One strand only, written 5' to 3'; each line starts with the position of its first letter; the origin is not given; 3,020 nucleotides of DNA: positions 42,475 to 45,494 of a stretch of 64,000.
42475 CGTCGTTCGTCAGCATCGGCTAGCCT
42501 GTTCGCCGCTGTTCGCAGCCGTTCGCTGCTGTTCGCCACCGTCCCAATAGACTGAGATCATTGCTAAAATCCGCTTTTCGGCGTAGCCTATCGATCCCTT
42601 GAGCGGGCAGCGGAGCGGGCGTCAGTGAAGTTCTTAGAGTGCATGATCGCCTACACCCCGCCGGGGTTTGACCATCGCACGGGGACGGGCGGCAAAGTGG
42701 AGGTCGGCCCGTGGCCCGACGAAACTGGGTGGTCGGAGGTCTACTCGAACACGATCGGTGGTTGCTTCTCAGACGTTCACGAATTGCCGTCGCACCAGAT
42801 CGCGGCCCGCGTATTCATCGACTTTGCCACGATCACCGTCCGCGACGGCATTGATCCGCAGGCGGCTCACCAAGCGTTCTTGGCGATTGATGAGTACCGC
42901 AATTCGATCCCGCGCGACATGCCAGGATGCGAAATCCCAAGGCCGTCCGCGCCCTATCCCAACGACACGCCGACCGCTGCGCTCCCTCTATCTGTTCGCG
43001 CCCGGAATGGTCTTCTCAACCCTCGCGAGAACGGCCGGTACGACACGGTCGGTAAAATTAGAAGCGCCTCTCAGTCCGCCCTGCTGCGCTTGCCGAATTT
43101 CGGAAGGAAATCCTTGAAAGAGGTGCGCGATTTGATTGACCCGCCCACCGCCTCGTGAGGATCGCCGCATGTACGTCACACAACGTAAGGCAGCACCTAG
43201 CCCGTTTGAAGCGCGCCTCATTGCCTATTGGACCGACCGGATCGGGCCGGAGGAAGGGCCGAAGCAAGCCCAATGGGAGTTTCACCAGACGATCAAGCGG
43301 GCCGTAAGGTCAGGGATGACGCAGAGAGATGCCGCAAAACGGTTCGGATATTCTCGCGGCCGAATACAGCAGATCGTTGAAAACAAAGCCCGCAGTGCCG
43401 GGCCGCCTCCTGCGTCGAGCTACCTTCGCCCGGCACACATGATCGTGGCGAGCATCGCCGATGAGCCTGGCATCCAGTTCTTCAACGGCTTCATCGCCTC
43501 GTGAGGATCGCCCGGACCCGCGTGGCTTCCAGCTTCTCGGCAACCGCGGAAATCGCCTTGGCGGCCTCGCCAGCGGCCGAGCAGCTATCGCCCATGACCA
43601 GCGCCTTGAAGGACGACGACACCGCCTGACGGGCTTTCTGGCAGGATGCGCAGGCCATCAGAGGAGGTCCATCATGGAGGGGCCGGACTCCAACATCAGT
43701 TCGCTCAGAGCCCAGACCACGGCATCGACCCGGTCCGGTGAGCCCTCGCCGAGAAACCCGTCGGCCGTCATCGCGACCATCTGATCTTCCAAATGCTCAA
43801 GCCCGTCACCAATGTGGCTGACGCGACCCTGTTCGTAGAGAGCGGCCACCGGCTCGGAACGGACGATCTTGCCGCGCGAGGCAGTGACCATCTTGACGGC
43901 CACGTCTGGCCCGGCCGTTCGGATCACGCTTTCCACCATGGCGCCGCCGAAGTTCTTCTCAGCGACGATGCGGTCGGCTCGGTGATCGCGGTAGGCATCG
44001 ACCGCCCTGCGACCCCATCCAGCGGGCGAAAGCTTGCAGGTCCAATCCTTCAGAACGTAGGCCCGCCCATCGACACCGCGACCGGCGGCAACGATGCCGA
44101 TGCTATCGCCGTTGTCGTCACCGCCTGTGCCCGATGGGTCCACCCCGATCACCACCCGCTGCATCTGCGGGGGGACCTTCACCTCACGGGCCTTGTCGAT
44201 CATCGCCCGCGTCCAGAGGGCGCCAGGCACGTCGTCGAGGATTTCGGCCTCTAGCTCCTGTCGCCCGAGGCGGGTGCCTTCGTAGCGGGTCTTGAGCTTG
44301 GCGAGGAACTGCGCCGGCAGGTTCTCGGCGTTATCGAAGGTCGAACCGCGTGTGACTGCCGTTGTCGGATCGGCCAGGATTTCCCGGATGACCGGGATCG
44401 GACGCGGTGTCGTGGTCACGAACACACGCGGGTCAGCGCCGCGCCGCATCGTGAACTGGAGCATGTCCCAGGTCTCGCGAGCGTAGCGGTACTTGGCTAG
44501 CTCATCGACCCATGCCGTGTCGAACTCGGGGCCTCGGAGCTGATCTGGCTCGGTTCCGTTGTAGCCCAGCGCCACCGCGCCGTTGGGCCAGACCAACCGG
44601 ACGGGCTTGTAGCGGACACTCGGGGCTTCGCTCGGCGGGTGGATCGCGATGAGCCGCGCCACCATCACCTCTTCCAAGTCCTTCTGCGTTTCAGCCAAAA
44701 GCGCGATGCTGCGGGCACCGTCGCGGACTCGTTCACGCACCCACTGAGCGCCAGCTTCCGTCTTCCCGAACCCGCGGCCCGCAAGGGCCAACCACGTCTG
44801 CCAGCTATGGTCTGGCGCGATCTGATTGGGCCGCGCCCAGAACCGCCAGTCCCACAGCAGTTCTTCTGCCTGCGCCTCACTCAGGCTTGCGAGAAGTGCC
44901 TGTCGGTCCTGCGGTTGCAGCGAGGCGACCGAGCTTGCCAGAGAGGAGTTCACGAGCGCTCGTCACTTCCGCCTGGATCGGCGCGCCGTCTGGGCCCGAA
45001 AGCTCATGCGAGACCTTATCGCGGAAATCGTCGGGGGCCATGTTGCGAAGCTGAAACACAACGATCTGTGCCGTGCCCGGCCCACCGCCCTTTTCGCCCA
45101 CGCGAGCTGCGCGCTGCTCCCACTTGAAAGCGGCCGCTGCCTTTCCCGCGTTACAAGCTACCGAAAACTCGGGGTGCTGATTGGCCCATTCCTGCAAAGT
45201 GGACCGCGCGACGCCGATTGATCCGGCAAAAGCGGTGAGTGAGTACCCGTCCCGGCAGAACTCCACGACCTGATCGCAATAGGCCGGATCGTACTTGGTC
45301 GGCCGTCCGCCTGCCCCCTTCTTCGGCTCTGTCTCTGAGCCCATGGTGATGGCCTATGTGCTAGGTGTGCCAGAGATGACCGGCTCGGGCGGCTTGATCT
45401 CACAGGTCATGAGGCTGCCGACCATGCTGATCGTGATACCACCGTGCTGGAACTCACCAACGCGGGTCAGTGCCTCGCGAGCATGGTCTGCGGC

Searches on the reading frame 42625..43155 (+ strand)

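Call 27: search_protein_families(library=phrogs, proteins=[window:42625-43155:+], max_evalue=0.001)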
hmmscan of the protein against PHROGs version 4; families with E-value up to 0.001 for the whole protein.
window:42625-43155:+ (177 aa): 0 families

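Call 68: search_protein_families(library=pfam, proteins=[window:42625-43155:+], max_evalue=0.01)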
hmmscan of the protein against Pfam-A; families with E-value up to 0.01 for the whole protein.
window:42625-43155:+ (177 aa): 1 family
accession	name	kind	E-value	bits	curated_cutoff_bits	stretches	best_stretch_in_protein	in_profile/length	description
PF03118.21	RNA_pol_A_CTD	-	8.9e-09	35.4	23.8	1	115-170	13-64/67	Bacterial RNA polymerase, alpha chain C terminal domain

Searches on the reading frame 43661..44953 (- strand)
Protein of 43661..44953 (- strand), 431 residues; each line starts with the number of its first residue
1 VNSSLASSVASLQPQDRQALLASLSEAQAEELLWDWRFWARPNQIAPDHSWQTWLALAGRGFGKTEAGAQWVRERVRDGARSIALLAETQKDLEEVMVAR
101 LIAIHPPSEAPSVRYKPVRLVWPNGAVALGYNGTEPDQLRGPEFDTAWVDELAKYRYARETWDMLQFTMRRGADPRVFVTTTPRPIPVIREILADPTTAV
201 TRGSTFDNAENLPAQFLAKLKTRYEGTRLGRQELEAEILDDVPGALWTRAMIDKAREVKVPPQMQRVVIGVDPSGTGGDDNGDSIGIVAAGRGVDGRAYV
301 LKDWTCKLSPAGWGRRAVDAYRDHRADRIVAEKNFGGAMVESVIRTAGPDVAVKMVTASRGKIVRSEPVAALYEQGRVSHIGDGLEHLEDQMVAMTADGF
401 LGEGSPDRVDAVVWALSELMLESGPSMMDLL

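Call 27: search_protein_families(library=phrogs, proteins=[window:43661-44953:-], max_evalue=0.001)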
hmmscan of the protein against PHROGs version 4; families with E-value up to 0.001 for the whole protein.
window:43661-44953:- (431 aa): 4 families
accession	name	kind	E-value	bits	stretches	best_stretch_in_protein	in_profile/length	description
phrog_979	-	head and packaging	9.8e-43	147.7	1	201-425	369-605/642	terminase large subunit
phrog_2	-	head and packaging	7.4e-27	95.4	1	35-420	268-593/807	terminase large subunit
phrog_38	-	head and packaging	1.7e-25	90.8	1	244-423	525-707/760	terminase large subunit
phrog_5573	-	head and packaging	4.1e-07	30.7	1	241-398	59-216/250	terminase large subunit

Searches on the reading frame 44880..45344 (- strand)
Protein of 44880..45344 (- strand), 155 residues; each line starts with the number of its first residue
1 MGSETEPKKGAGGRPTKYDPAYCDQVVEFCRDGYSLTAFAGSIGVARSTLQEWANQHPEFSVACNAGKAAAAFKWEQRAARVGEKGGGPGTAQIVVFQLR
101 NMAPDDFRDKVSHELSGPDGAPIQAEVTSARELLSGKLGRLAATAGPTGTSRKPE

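Call 27: search_protein_families(library=phrogs, proteins=[window:44880-45344:-], max_evalue=0.001)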
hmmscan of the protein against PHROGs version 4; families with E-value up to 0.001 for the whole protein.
window:44880-45344:- (155 aa): 6 families
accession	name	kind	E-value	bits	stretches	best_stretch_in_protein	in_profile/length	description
phrog_309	-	head and packaging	2.8e-27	97.6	1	5-132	125-275/319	terminase small subunit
phrog_3064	-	head and packaging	4.6e-11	43.5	1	35-69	83-117/175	terminase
phrog_1482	-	head and packaging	1.5e-10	41.9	1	7-65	4-63/147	terminase small subunit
phrog_4044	-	head and packaging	4.2e-05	24.1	0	96-129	117-150/180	terminase small subunit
phrog_4102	-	head and packaging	6.3e-05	24.2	1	6-109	3-112/166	terminase small subunit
phrog_664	-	DNA, RNA and nucleotide metabolism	9.3e-05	23.3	1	7-74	74-142/210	DNA binding protein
